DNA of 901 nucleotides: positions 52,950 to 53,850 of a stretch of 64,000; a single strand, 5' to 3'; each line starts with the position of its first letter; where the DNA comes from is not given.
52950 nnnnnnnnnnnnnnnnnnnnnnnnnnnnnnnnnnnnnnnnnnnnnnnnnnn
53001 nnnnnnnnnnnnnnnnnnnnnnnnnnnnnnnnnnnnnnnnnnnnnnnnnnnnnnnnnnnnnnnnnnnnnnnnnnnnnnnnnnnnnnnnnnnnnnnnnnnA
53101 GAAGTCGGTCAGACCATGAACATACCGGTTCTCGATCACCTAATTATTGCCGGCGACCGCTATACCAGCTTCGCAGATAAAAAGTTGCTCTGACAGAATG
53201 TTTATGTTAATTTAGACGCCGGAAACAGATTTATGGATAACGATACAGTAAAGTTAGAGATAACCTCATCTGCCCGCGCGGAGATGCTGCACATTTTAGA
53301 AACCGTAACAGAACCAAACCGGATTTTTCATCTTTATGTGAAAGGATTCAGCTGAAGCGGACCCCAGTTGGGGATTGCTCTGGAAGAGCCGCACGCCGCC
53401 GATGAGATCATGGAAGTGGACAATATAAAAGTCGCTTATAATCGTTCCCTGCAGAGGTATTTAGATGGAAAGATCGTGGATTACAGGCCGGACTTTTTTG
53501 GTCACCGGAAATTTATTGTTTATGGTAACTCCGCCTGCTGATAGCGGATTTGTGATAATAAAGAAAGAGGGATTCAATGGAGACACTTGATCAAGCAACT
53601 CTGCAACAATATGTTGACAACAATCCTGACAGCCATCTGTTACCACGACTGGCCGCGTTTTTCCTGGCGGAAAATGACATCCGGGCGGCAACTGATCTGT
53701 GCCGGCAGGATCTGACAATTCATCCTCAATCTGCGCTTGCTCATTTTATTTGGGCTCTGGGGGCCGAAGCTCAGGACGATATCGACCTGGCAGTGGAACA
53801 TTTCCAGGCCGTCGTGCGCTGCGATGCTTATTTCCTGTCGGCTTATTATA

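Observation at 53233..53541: Unannotated IscA/HesB-like ORF with UGA at the conserved Cys position: candidate selenoprotein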

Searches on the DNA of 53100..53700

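Call 17: search_rna_families(source=window, start=53100, end=53700, threshold=evalue, max_evalue=10, show_alignments=3)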
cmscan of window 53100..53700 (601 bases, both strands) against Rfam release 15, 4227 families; matches with E-value up to 10: 2.
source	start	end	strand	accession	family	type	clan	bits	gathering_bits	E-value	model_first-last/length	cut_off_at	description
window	53569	53612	-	RF00816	mir-245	Gene; miRNA;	-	16.1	70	2.5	1-85/85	no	mir-245 microRNA precursor family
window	53585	53627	-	RF03027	RT-6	Gene; sRNA;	-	13.8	46.7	2.9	28-70/75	no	RT-6 RNA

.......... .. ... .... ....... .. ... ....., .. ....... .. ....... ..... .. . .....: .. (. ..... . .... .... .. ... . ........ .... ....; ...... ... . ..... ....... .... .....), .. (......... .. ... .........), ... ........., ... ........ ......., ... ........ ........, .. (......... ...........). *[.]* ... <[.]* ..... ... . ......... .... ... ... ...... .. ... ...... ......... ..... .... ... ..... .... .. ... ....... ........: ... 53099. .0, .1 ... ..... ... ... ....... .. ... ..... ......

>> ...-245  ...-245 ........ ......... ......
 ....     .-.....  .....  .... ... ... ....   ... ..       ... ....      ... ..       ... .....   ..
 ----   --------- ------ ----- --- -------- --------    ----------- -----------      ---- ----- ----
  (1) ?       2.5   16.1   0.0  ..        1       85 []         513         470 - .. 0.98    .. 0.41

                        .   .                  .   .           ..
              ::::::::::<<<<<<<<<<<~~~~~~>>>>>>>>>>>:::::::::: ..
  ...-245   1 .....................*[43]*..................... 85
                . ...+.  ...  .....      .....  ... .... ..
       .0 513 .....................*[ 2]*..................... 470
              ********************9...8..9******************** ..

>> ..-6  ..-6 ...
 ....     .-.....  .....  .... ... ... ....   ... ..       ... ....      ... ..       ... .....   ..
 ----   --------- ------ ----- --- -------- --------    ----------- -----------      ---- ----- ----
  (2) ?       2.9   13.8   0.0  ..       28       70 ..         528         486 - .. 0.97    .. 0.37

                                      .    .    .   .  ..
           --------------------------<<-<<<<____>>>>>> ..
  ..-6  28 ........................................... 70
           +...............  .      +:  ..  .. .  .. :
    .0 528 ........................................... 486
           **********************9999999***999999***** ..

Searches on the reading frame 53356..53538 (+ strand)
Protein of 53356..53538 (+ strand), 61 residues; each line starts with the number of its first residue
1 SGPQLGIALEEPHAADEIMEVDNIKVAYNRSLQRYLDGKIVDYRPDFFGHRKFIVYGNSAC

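Call 22: search_protein_representatives(protein=window:53356-53538:+)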
Query: 61 residues. Proteins with E-value up to 0.001 (for the whole library): 6; up to 1e-10: 1; up to 1e-30: 0. The best 6 are listed.
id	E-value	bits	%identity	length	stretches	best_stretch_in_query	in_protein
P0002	1.0e-10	57.4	49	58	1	5-61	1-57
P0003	8.0e-08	48.4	45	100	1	2-55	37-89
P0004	1.3e-06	44.6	43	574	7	7-27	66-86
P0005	2.1e-05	40.8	33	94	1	2-59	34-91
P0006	1.1e-04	38.5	20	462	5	17-55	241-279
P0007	3.5e-04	36.9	40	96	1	2-61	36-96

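Call 31: find_encoding_contigs(protein=P0002, flank=10000, max_places=3)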
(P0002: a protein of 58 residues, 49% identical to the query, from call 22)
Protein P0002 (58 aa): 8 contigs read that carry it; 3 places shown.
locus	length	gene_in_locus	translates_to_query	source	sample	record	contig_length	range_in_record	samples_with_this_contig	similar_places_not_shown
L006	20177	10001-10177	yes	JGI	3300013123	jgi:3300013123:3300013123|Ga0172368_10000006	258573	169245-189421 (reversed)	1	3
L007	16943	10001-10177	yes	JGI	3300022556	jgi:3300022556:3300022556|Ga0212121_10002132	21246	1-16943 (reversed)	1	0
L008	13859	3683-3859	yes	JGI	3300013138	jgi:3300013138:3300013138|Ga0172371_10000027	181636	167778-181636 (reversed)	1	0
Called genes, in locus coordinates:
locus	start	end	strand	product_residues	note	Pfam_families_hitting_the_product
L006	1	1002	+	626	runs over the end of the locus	PF17297:PEPCK_N, PF00821:PEPCK_GTP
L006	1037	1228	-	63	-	-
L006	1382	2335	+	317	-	PF07136:DUF1385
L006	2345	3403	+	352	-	PF03462:PCRF, PF00472:RF-1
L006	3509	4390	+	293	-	PF17827:PrmC_N, PF01170:UPF0020, PF05175:MTS, PF06325:PrmA, PF13847:Methyltransf_31, PF08241:Methyltransf_11, PF08242:Methyltransf_12, PF13649:Methyltransf_25, +2 more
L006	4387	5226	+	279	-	PF01040:UbiA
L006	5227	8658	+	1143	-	PF02811:PHP, PF07733:DNA_pol3_alpha, PF17657:DNA_pol3_finger, PF14579:HHH_6, PF01336:tRNA_anti-codon (weak)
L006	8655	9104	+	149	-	PF02580:Tyr_Deacylase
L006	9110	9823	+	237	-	PF20582:UPF0758_N, PF04002:RadC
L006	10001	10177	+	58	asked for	-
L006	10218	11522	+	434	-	PF12895:ANAPC3 (faint), PF00515:TPR_1 (faint)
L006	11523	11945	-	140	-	PF02566:OsmC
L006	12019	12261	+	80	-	-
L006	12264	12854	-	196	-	PF12645:HTH_16 (weak), PF04542:Sigma70_r2, PF08281:Sigma70_r4_2, PF04545:Sigma70_r4 (faint)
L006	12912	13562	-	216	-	PF00085:Thioredoxin (faint), PF23357:DUF7088 (weak), PF13098:Thioredoxin_2 (faint), PF13462:Thioredoxin_4 (faint), PF13192:Thioredoxin_3 (weak), PF00462:Glutaredoxin (weak), PF13192:Thioredoxin_3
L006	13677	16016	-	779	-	PF12895:ANAPC3 (faint), PF13176:TPR_7 (faint), PF13374:TPR_10 (faint), PF13414:TPR_11 (faint), PF13424:TPR_12 (weak), PF00515:TPR_1 (weak), PF07719:TPR_2 (weak), PF13181:TPR_8 (weak), +8 more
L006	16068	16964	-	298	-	PF02574:S-methyl_trans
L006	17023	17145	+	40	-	-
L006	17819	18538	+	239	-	-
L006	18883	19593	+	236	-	PF13860:FlgD_ig, PF18962:Por_Secre_tail (weak)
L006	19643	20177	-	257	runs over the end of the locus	PF00106:adh_short, PF08659:KR, PF13561:adh_short_C2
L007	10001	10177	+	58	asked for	-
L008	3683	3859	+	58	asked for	-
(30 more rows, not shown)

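Call 33: find_encoding_contigs(protein=P0003, flank=10000, max_places=2)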
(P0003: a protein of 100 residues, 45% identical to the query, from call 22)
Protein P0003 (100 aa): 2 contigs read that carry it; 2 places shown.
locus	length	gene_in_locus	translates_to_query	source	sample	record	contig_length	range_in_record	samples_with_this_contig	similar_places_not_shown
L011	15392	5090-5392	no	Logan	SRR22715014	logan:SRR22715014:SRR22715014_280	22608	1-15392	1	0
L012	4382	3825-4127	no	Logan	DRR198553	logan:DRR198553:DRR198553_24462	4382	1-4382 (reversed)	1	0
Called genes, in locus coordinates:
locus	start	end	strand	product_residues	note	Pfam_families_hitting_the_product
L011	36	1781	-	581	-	-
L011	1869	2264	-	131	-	-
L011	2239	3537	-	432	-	PF00374:NiFeSe_Hases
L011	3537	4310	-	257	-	PF01058:Oxidored_q6, PF14720:NiFe_hyd_SSU_C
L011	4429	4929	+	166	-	PF00881:Nitroreductase, PF14512:TM1586_NiRdase (faint), PF00881:Nitroreductase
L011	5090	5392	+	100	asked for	PF01521:Fe-S_biosyn (weak)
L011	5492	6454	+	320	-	PF01479:S4, PF00849:PseudoU_synth_2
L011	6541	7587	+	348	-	-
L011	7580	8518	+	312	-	PF00849:PseudoU_synth_2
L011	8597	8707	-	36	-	-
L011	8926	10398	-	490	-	PF01943:Polysacc_synt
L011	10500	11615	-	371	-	PF02073:Peptidase_M29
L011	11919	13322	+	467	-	PF23500:DUF7133 (faint)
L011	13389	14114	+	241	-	PF00882:Zn_dep_PLPC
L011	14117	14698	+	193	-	PF01613:Flavin_Reduct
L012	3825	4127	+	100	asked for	PF01521:Fe-S_biosyn (weak)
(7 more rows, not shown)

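Call 38: search_protein_families(library=ncbifam, proteins=[P0005], max_evalue=0.01)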
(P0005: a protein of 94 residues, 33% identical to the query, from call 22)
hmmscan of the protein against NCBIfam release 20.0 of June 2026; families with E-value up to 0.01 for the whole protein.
P0005 (94 aa): 7 families
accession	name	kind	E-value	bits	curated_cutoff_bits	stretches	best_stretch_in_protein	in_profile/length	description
TIGR01911.1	HesB_rel_seleno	subfamily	5.5e-15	55.7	66.35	1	2-86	5-91/92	HesB-like protein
NF038090.1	IscA_HesB_Se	subfamily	1.5e-12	47.7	85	1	3-77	4-79/101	IscA/HesB family protein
TIGR00049.1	TIGR00049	subfamily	7.7e-11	42.1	58.8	1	3-92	3-93/106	iron-sulfur cluster assembly accessory protein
NF010147.0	PRK13623.1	equivalog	1.3e-06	28.5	117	1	2-91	11-103/115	iron-sulfur cluster insertion protein ErpA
TIGR03341.1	YhgI_GntY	equivalog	6e-06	26.2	269.35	1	2-88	2-92/190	Fe-S biogenesis protein NfuA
TIGR01997.1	sufA_proteo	equivalog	6.1e-05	23.2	136.2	1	2-87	4-91/107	Fe-S cluster assembly scaffold SufA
TIGR02011.1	IscA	equivalog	0.00044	20.5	150.6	1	2-78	2-80/105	iron-sulfur cluster assembly protein IscA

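Call 40: find_encoding_contigs(protein=P0007, flank=5000, max_places=3)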
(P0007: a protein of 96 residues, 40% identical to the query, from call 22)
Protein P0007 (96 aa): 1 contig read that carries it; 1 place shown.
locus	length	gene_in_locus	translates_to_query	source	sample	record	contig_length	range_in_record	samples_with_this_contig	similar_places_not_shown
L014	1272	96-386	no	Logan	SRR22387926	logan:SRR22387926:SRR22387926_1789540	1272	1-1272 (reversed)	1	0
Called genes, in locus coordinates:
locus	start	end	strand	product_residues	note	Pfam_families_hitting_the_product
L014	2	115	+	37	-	?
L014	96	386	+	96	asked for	-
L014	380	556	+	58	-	-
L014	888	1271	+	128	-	?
